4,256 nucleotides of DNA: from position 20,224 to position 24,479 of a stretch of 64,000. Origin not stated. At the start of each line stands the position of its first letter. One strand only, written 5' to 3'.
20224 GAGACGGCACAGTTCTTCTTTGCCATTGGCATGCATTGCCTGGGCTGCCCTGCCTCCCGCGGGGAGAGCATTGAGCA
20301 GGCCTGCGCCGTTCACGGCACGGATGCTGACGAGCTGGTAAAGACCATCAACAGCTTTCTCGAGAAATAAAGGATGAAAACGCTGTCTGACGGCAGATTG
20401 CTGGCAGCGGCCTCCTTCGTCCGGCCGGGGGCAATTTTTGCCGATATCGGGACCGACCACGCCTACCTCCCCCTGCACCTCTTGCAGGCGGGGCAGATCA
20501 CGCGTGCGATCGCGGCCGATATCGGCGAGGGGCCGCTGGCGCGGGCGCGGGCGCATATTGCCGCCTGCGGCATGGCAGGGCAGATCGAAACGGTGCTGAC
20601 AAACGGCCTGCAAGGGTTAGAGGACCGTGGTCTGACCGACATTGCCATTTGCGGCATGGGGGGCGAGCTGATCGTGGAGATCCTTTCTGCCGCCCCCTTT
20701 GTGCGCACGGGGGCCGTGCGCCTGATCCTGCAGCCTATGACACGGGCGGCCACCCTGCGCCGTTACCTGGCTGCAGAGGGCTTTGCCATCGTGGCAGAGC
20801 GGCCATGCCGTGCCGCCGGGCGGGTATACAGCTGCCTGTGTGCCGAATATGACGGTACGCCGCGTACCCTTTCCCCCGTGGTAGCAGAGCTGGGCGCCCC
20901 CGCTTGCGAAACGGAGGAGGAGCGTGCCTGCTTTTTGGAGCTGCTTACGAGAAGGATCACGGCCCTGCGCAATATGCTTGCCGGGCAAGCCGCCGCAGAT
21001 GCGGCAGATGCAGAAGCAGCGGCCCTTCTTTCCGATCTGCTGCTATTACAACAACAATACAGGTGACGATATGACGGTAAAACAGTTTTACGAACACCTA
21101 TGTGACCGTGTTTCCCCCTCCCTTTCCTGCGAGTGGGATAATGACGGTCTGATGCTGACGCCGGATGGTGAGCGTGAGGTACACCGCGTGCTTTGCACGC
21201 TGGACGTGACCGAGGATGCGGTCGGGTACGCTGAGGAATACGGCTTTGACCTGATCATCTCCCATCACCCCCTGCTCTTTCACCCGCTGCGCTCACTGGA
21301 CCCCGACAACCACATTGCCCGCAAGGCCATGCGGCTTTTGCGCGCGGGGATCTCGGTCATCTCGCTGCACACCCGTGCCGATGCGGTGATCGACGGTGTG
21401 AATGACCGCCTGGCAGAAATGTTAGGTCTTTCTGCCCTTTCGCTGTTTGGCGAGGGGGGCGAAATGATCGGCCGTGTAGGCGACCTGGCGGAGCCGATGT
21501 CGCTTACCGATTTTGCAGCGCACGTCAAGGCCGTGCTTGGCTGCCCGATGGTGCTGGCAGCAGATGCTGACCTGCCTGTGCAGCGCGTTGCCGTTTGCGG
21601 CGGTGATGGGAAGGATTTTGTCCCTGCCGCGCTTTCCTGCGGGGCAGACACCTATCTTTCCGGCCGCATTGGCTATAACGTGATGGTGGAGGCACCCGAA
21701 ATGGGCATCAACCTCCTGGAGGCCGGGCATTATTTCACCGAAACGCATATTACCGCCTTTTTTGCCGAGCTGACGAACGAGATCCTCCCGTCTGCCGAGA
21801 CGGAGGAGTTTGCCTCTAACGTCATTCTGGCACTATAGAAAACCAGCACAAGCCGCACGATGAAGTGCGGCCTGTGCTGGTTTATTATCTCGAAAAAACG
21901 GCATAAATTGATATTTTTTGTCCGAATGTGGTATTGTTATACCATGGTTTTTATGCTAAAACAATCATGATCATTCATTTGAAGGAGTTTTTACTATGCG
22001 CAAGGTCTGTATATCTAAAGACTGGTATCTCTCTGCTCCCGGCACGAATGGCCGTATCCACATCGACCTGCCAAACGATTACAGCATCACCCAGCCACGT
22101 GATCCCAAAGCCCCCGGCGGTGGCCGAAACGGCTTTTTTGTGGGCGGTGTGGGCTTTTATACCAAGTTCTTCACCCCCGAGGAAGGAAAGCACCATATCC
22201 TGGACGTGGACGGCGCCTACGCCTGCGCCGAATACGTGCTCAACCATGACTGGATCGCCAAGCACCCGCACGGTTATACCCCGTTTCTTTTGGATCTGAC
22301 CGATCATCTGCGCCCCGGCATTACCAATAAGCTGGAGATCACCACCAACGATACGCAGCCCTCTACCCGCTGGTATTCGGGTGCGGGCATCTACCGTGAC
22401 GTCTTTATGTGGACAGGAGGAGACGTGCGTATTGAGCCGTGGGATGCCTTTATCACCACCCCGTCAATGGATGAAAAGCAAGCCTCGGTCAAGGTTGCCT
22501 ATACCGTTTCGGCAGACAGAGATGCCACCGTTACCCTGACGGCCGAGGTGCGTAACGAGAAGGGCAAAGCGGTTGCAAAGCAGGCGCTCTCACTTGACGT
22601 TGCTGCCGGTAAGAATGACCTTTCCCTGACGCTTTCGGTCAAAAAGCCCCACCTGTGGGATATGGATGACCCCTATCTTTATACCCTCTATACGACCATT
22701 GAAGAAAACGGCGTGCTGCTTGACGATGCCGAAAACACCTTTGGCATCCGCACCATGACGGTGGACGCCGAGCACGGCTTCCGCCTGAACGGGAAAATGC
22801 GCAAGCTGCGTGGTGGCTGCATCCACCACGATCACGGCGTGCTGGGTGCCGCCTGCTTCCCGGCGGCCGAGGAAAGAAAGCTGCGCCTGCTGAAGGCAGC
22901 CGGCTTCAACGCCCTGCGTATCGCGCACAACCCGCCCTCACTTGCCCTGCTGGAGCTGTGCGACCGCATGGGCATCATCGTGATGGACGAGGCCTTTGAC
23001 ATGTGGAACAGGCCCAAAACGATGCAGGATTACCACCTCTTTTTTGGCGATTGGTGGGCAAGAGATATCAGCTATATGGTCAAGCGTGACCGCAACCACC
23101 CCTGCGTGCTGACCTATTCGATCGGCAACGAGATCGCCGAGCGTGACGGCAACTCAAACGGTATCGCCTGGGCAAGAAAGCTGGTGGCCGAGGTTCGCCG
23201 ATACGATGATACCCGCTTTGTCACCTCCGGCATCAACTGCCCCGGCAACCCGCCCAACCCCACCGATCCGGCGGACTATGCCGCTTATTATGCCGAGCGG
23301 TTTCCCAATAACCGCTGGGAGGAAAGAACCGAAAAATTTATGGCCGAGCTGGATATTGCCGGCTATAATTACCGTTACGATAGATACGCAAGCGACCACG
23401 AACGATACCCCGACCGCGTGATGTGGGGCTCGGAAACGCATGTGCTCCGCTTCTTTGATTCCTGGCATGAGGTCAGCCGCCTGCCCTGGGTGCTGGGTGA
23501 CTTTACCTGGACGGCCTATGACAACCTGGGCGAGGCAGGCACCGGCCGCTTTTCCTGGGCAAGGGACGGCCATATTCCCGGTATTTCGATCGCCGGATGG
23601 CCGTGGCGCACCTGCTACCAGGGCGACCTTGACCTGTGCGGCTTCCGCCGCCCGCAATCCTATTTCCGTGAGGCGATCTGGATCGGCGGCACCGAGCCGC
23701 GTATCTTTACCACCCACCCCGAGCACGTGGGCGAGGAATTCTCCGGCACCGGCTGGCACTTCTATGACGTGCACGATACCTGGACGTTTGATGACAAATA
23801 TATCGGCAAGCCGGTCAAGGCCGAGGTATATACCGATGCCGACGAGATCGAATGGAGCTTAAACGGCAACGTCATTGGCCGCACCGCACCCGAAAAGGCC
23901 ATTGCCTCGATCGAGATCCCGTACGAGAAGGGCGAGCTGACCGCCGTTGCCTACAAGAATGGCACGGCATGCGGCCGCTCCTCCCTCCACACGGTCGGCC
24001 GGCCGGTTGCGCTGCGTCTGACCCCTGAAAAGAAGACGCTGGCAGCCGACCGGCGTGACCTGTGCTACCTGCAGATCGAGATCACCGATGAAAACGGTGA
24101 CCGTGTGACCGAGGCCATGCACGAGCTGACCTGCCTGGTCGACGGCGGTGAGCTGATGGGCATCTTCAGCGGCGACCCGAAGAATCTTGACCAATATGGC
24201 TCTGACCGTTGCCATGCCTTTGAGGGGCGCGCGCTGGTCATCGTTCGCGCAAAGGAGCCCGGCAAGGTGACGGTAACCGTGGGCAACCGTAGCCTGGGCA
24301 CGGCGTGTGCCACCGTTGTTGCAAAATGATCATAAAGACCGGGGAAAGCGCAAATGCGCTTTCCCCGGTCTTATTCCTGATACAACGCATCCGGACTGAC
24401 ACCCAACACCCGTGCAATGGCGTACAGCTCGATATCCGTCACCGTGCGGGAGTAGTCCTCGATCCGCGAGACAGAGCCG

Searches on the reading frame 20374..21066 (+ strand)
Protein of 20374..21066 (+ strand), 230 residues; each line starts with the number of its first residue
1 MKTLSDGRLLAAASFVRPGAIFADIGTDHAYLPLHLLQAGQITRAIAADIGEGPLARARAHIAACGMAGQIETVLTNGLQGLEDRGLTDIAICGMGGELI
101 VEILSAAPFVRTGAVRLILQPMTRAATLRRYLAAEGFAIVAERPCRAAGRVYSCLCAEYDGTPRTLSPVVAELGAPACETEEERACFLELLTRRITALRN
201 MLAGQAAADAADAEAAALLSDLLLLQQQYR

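Call 77: search_protein_families(library=pfam, proteins=[window:20374-21066:+])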
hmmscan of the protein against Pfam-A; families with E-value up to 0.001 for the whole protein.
window:20374-21066:+ (230 aa): 2 families
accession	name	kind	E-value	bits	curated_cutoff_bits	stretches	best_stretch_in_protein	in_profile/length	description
PF12847.13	Methyltransf_18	-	7.8e-47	159.5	27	1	7-154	3-150/151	Methyltransferase domain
PF04816.18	TrmK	-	1.8e-38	132.6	27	1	22-204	1-183/205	tRNA (adenine(22)-N(1))-methyltransferase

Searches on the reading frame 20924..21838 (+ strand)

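Call 77: search_protein_families(library=pfam, proteins=[window:20924-21838:+])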
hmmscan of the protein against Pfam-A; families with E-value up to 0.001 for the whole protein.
window:20924-21838:+ (304 aa): 1 family
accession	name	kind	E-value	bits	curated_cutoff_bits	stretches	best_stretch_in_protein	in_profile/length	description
PF01784.24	DUF34_NIF3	-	7.4e-62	209.7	23.4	1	50-289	1-240/256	Duf34/NIF3 (NGG1p interacting factor 3)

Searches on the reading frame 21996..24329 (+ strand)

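Call 77: search_protein_families(library=pfam, proteins=[window:21996-24329:+])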
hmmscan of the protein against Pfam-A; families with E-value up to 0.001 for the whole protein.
window:21996-24329:+ (777 aa): 5 families
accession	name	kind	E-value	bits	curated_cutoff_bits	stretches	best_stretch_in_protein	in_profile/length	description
PF18565.7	Glyco_hydro2_C5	-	1e-24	86.8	32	1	673-770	1-100/103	Glycoside hydrolase family 2 C-terminal domain 5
PF02836.23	Glyco_hydro_2_C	-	1.3e-18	67.6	21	1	261-411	7-160/302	Glycosyl hydrolases family 2, TIM barrel domain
PF00703.27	Glyco_hydro_2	-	4.8e-17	63.1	23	1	145-252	2-109/109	Glycosyl hydrolases family 2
PF16355.11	DUF4982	-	1.4e-11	44.6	23.9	1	604-658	1-59/61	Domain of unknown function (DUF4982)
PF02837.24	Glyco_hydro_2_N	-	2.6e-07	31.2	28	1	51-139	65-166/169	Glycosyl hydrolases family 2, sugar binding domain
